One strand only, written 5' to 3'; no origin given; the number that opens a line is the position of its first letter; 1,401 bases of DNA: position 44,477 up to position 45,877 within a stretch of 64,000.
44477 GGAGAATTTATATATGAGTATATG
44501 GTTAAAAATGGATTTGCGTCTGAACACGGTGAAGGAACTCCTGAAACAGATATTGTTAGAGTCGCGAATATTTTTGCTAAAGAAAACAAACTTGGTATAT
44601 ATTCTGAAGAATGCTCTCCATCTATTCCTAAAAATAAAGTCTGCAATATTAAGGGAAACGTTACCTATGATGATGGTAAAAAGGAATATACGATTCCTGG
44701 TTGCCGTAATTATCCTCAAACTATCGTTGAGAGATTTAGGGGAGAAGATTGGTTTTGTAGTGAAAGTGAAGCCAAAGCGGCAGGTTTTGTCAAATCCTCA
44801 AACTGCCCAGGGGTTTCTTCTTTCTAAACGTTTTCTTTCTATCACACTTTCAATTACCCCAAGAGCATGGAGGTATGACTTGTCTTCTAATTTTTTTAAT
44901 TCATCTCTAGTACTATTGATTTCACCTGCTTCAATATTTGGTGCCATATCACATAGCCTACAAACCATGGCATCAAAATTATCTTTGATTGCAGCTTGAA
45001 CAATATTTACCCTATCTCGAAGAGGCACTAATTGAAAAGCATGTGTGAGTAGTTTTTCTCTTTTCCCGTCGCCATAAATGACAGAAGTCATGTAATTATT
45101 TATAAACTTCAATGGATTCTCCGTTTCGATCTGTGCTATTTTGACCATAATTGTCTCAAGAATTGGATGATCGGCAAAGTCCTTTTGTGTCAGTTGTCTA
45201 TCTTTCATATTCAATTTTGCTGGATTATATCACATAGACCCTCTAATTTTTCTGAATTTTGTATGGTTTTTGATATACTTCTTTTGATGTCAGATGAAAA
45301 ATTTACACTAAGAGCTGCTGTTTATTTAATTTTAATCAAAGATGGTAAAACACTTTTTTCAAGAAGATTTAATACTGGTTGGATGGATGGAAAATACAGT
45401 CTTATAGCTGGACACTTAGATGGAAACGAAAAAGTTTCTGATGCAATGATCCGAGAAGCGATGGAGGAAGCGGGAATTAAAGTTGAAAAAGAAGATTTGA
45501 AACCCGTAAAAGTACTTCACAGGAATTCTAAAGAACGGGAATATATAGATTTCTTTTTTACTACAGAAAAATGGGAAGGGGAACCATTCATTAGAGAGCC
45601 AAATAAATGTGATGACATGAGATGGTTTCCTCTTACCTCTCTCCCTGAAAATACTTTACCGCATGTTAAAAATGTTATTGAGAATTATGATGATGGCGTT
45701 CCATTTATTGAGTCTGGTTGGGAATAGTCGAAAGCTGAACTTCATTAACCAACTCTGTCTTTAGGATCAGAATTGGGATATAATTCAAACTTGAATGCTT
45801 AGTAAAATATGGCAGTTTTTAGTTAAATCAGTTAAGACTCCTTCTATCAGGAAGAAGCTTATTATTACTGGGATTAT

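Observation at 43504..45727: Insertion between rplO and secY: HlyD-like adaptor fragment, membrane-anchored SNase nuclease, antisense unknown, NUDIX hydrolase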

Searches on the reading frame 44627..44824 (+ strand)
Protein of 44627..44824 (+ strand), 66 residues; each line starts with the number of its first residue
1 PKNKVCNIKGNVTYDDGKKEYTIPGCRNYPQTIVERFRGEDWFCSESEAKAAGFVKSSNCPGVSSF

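Call 42: search_solved_structures(query=A4, max_evalue=10, show_alignments=3)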
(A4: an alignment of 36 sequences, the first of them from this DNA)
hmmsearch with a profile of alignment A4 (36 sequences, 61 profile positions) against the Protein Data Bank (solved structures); distinct sequences matched with E-value up to 10: 4.
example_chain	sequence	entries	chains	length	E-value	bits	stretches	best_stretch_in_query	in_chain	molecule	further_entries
2i13_A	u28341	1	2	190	0.41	13.9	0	7-28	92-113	Aart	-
5mtc_A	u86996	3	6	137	0.58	13.4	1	1-36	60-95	Putative uncharacterized protein orf60T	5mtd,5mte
6mso_A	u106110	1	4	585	1.9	11.8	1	22-44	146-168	fumarate hydratase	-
9hcc_x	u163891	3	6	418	2.1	11.6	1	17-45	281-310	rRNA methyltransferase 3, mitochondrial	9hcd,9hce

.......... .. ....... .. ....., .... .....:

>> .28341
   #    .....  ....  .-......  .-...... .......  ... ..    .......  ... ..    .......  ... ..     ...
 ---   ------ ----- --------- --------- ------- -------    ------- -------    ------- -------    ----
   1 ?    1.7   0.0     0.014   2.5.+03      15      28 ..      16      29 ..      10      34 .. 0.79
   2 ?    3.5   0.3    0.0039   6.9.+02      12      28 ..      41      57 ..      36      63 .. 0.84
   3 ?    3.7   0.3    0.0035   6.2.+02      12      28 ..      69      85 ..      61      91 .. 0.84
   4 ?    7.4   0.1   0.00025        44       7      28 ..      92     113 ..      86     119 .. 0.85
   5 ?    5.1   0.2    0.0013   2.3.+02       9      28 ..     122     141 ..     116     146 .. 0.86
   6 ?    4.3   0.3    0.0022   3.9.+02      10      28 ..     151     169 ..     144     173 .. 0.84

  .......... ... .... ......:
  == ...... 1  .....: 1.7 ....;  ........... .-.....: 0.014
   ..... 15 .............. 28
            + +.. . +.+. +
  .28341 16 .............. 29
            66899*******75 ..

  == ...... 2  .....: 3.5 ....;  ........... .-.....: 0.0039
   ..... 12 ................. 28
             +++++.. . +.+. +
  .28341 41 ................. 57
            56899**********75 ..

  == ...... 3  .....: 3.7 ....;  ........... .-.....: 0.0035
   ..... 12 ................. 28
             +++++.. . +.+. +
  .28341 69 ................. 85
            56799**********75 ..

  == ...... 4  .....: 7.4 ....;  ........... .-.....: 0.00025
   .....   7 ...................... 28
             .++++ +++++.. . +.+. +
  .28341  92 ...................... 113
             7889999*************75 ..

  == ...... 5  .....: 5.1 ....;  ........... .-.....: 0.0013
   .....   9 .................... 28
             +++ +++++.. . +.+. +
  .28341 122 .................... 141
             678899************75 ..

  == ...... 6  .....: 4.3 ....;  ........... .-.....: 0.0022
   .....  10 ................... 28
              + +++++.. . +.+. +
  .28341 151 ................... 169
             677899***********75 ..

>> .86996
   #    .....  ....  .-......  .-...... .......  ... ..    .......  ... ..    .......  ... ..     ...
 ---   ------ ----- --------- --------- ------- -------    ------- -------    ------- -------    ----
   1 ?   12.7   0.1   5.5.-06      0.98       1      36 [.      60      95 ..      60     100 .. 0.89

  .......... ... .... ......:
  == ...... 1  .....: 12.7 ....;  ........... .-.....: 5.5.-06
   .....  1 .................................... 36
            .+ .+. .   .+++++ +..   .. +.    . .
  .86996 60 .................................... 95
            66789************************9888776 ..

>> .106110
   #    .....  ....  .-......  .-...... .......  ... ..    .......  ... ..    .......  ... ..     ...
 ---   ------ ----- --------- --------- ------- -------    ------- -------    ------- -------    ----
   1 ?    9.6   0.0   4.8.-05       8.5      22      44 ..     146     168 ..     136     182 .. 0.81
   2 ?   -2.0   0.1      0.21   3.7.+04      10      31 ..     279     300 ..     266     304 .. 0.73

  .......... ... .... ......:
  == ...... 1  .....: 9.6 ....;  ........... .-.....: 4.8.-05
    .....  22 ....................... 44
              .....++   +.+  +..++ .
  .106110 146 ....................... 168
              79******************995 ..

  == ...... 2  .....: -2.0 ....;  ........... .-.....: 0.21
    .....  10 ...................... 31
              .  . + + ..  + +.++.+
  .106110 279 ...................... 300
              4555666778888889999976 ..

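Call 43: search_protein_families(library=pfam, alignment_id=A4, max_evalue=10)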
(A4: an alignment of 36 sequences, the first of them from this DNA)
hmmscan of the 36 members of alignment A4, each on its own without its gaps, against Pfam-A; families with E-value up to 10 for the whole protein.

A. member 1, seq(66 aa): 1 family
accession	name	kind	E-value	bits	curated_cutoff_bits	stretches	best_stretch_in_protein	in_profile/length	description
PF24684.1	Vgb_lyase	-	0.24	10.6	50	1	10-47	205-242/290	Virginiamycin B lyase family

B. families by the number of members that match (of 36 scanned): 12 families
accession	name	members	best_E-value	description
PF02805.21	Ada_Zn_binding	3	0.038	Metal binding domain of Ada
PF24684.1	Vgb_lyase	2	0.015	Virginiamycin B lyase family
PF24662.1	DUF7650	2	0.18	Domain of unknown function (DUF7650)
PF18256.6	HscB_4_cys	1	0.031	Co-chaperone HscB tetracysteine metal binding motif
PF21240.2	Nup98_GLEBS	1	0.063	Nup98, Gle2-binding sequence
PF14951.11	DUF4503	1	0.071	Domain of unknown function (DUF4503)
PF23839.1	DUF7209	1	0.088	Family of unknown function (DUF7209)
PF00505.25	HMG_box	1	0.1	HMG (high mobility group) box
PF16250.10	DUF4907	1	0.16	Domain of unknown function (DUF4907)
PF18211.6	Csm1_B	1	0.2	Csm1 subunit domain B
PF24304.1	AcrIIA4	1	0.21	Anti-CRISPR Suppressor AcrIIA4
PF12946.13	EGF_MSP1_1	1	0.29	MSP1 EGF domain 1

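Call 60: search_protein_representatives(alignment_id=A4)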
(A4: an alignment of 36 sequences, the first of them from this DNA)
Query: 36 sequences, 61 profile positions. Proteins with E-value up to 0.001 (for the whole library): 4250; up to 1e-10: 1914; up to 1e-30: 9. The best 150 are listed.
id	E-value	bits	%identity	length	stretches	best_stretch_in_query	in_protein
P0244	2.7e-47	174.6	-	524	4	7-55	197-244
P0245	1.5e-41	156.3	-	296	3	4-54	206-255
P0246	2.4e-41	155.6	-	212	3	1-55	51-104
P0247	8.0e-41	153.9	-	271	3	3-57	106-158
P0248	5.8e-36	138.3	-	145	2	1-60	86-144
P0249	1.5e-33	130.6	-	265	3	3-56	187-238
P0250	8.1e-33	128.3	-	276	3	5-55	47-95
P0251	1.8e-31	124.0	-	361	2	4-57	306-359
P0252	9.9e-31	121.6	-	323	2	3-55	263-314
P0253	1.4e-28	114.7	-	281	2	3-58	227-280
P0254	2.1e-28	114.1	-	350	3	6-57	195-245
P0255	3.2e-28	113.6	-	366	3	6-56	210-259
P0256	7.8e-26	105.9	-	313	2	3-57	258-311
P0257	2.4e-25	104.3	-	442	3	2-57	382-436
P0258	2.6e-25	104.2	-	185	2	2-53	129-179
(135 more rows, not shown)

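Call 63: search_protein_families(library=pfam, alignment_id=A5, max_evalue=0.001)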
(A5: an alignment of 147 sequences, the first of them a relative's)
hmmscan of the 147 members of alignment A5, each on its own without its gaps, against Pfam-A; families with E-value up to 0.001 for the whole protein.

A. member 1, P0244 (524 aa): 3 families
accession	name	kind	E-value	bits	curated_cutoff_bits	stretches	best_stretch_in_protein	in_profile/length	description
PF02839.19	CBM_5_12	-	5.9e-06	26.6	26.2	0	348-371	17-41/44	Carbohydrate-binding module family 5/12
PF17975.6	RNR_Alpha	-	0.00033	21.6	26.4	0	120-143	29-52/101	Ribonucleotide reductase alpha domain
PF02805.21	Ada_Zn_binding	-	0.0009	19.6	23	0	132-149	43-60/65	Metal binding domain of Ada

B. families by the number of members that match (of 147 scanned): 7 families
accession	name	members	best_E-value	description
PF00565.23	SNase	100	4.2e-26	Staphylococcal nuclease homologue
PF08239.17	SH3_3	1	2e-07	Bacterial SH3 domain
PF02839.19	CBM_5_12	1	5.9e-06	Carbohydrate-binding module family 5/12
PF17975.6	RNR_Alpha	1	0.00033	Ribonucleotide reductase alpha domain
PF13588.12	HSDR_N_2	1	0.00036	Type I restriction enzyme R protein N terminus (HSDR_N)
PF17486.7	Cys_Knot_tox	1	0.00082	Cystine knot toxins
PF02805.21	Ada_Zn_binding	1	0.0009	Metal binding domain of Ada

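Call 64: search_protein_families(library=ncbifam, alignment_id=A5, max_evalue=0.001)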
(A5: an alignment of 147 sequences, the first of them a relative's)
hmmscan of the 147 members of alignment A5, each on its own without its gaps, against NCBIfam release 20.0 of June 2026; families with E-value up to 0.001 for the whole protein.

A. member 1, P0244 (524 aa): 5 families
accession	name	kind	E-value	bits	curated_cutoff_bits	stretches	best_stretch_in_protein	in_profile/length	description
NF051437.1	sunset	domain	1.3e-59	197.9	27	4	319-368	1-42/42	sunset domain-containing protein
NF051450.1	50S_L20_sunset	exception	2.8e-22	80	375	4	261-366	113-209/219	50S ribosomal protein L20, sunset domain variant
NF051448.1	50S_L17_sunset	exception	2e-19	70.2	280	1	296-367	167-228/229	50S ribosomal protein L17, sunset domain variant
NF051449.1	50S_L4_sunset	exception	1.1e-10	41.7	385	0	318-364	246-284/285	50S ribosomal protein L4, sunset domain variant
NF051451.1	30S_S2_sunset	exception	1.3e-08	34.4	710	1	253-363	280-374/382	30S ribosomal protein S2, sunset domain variant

B. families by the number of members that match (of 147 scanned): 15 families
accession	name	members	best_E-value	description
NF051437.1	sunset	147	1.3e-59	sunset domain-containing protein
NF047694.1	TnucaseNucIStaph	83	5.4e-36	thermonuclease NucI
NF051448.1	50S_L17_sunset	79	2e-19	50S ribosomal protein L17, sunset domain variant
NF047969.1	CaNuclEcnA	77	3.6e-21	calcium-activated nuclease EcnA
NF051450.1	50S_L20_sunset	29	2.8e-22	50S ribosomal protein L20, sunset domain variant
NF051449.1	50S_L4_sunset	27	3.6e-14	50S ribosomal protein L4, sunset domain variant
NF051433.1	ArfC_sunset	24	2.9e-09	channel accessory protein ArfC, sunset domain variant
NF005082.0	PRK06518.1-2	10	2e-13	hypothetical protein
NF005083.0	PRK06518.1-3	10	1.1e-11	hypothetical protein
NF005081.0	PRK06518.1-1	8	1.7e-09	hypothetical protein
NF051451.1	30S_S2_sunset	7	1.3e-08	30S ribosomal protein S2, sunset domain variant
NF040678.1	EntFM_CwpFM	1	0.00015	enterotoxin EntFM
NF033930.1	pneumo_PspA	1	0.00051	pneumococcal surface protein A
NF040670.1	wall_bind_EntA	1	0.00064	cell wall-binding protein EntA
NF009020.0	PRK12356.1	1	0.00069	glutaminase A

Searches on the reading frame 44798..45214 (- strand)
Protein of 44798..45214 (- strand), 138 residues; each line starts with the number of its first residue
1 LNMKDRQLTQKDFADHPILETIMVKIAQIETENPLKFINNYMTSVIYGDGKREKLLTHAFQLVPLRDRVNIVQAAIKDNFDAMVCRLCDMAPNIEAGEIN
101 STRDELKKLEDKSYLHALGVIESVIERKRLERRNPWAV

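Call 3: search_protein_families(library=pfam, proteins=[window:44798-45214:-], max_evalue=1)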
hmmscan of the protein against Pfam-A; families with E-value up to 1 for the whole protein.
window:44798-45214:- (138 aa): 0 families

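Call 4: search_protein_families(library=ncbifam, proteins=[window:44798-45214:-], max_evalue=1)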
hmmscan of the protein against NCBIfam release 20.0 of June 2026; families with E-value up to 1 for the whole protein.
window:44798-45214:- (138 aa): 2 families
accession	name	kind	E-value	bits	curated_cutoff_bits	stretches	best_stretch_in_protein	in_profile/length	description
TIGR02955.1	TMAO_TorT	equivalog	0.029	13.6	310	1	19-100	195-273/295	TMAO reductase system periplasmic protein TorT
NF002245.0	PRK01158.1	equivalog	0.089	12.1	198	1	15-55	185-225/233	phosphoglycolate phosphatase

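Call 27: find_homologous_proteins(query=window:44798-45214:-)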
Query window:44798-45214:- (138 aa): 1 proteins with E <= 0.001 among 7 candidates.
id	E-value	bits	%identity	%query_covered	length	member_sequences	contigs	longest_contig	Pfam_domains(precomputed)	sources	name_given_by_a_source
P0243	1.1e-83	296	100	99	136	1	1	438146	-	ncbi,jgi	jgi:hypothetical protein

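Call 53: search_protein_families(library=padloc, proteins=[window:44798-45214:-], max_evalue=0.1)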
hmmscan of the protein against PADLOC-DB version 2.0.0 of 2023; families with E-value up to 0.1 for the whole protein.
window:44798-45214:- (138 aa): 0 families

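Call 54: search_protein_families(library=phrogs, proteins=[window:44798-45214:-], max_evalue=0.1)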
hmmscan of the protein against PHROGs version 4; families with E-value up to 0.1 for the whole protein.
window:44798-45214:- (138 aa): 0 families

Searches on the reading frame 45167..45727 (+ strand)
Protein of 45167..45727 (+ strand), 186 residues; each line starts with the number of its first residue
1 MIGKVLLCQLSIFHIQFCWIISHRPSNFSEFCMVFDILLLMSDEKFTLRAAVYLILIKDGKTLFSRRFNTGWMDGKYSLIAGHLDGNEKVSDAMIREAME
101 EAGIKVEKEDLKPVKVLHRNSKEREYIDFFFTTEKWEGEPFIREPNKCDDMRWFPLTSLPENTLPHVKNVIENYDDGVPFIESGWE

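Call 3: search_protein_families(library=pfam, proteins=[window:45167-45727:+], max_evalue=1)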
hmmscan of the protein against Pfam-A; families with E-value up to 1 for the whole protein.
window:45167-45727:+ (186 aa): 4 families
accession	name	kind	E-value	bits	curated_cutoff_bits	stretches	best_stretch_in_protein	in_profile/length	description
PF00293.34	NUDIX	-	1.7e-16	60.9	21.1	1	49-169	3-129/134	NUDIX domain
PF14815.12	NUDIX_4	-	5.2e-08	33.1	35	1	52-166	1-105/113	NUDIX domain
PF23178.1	ADAMTS_C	-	0.012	15.8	27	1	142-154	21-33/52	ADAMTS C-terminal helical domain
PF22327.2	Nudt16-like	-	0.18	12.2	27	1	74-134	32-94/161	U8 snoRNA-decapping enzyme-like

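Call 4: search_protein_families(library=ncbifam, proteins=[window:45167-45727:+], max_evalue=1)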
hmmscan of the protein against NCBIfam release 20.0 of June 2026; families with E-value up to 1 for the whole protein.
window:45167-45727:+ (186 aa): 20 families
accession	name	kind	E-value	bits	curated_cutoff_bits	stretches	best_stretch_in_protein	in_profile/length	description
NF008044.0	PRK10776.1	equivalog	2.9e-14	53.1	148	1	48-169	4-120/130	8-oxo-dGTP diphosphatase MutT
NF006530.0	PRK08999.1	equivalog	4.5e-10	39.1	245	1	49-169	7-122/315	Nudix family hydrolase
TIGR00586.1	mutt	equivalog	2.6e-09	37.2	97.9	1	48-168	5-120/129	8-oxo-dGTP diphosphatase MutT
TIGR00052.1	TIGR00052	subfamily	2e-05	24.3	79.55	1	72-114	77-117/188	nudix-type nucleoside diphosphatase, YffH/AdpP family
NF001299.0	PRK00241.1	equivalog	2.4e-05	24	158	1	55-107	140-191/263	NAD(+) diphosphatase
NF008736.0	PRK11762.1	equivalog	0.0001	21.9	169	1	49-115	47-112/186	ADP compounds hydrolase NudE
NF003791.0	PRK05379.2-3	equivalog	0.00035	19.9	409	1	54-112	207-264/340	bifunctional nicotinamide-nucleotide adenylyltransferase/Nudix hydroxylase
NF003788.0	PRK05379.1-5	equivalog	0.0004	19.8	354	1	55-157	219-327/351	bifunctional nicotinamide-nucleotide adenylyltransferase/Nudix hydroxylase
NF041652.1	Nud_hyd_Dein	equivalog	0.00045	20.5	200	1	47-108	12-76/152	Nudix hydrolase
NF003785.0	PRK05379.1-1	equivalog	0.00057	19.2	418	1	54-160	209-321/347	bifunctional nicotinamide-nucleotide adenylyltransferase/Nudix hydroxylase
NF012016.0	PRK15472.1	equivalog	0.00097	18.9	95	1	52-115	7-71/141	nucleoside triphosphatase NudI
NF001938.0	PRK00714.1-5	equivalog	0.0011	18.4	116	1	44-106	8-76/172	RNA pyrophosphohydrolase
NF001937.0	PRK00714.1-4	equivalog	0.0015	18.2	139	1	48-108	7-64/161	RNA pyrophosphohydrolase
NF003786.0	PRK05379.1-2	equivalog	0.0018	17.5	397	1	58-159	227-335/354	bifunctional nicotinamide-nucleotide adenylyltransferase/Nudix hydroxylase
NF007834.0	PRK10546.1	equivalog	0.0021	17.9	156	1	52-109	7-64/135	pyrimidine (deoxy)nucleoside triphosphate diphosphatase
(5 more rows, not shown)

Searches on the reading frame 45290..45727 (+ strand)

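Call 53: search_protein_families(library=padloc, proteins=[window:45290-45727:+], max_evalue=0.1)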
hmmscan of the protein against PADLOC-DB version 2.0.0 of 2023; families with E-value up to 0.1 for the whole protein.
window:45290-45727:+ (145 aa): 1 family
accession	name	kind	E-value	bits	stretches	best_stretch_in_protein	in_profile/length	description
PDLC04899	PDC-S07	-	9.2e-09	33.1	1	13-124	12-118/135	-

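Call 54: search_protein_families(library=phrogs, proteins=[window:45290-45727:+], max_evalue=0.1)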
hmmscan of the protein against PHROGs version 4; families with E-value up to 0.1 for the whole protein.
window:45290-45727:+ (145 aa): 7 families
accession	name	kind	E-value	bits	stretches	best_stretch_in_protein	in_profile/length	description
phrog_1198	-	other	7.5e-17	62.9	1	4-131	34-164/253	MutT/NUDIX hydrolase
phrog_6216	-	unknown function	5.3e-06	26.4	1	14-131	7-111/545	-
phrog_15528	-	head and packaging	2.6e-05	23.8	1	14-99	527-605/794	portal protein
phrog_1185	-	other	3.8e-05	24.3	1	16-123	156-278/301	nudix hydrolase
phrog_19657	-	other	5.6e-05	24.2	1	18-69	43-94/176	nudix hydrolase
phrog_10313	-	other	0.0096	16.7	1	34-68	38-72/159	nudix hydrolase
phrog_25541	-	unknown function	0.019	15.5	1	32-79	94-139/210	-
